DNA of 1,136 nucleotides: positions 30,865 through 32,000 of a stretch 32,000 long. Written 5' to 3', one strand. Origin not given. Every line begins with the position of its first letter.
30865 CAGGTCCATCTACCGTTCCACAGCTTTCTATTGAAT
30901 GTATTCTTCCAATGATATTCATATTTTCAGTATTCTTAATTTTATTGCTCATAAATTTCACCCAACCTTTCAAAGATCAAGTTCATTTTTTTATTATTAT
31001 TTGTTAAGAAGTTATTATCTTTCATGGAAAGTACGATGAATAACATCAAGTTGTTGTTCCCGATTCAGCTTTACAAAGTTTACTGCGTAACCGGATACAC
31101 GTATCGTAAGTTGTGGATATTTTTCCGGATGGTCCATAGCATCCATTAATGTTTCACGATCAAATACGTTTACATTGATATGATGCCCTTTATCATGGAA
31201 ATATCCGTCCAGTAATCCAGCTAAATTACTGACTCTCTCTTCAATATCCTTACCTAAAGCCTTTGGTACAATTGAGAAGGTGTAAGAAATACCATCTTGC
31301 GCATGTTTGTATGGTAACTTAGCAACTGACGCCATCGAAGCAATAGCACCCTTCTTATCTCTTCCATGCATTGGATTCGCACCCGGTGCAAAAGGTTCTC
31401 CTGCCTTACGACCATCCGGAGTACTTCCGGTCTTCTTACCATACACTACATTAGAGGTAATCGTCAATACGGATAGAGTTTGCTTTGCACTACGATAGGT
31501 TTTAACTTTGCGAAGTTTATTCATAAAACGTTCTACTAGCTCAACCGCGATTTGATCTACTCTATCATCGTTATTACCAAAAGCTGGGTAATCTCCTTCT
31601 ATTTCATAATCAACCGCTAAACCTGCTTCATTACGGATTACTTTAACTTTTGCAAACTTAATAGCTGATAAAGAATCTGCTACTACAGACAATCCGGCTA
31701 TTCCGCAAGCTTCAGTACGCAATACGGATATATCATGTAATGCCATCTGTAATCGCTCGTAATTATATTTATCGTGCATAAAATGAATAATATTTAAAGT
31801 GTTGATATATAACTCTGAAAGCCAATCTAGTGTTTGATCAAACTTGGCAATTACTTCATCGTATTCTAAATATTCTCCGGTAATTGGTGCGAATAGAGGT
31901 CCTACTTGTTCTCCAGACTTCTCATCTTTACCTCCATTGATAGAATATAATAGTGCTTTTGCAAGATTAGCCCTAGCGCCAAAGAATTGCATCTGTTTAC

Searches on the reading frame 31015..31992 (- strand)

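Call 26: search_protein_families(library=pfam, proteins=[window:31015-31992:-])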
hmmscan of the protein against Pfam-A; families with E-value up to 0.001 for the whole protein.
window:31015-31992:- (325 aa): 2 families
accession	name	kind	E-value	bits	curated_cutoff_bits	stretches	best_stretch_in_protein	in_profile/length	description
PF02901.20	PFL-like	-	1.6e-67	229.1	24.3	1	1-185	440-647/647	Pyruvate formate lyase-like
PF01228.26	Gly_radical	-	2.4e-41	141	22.2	1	201-307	1-106/106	Glycine radical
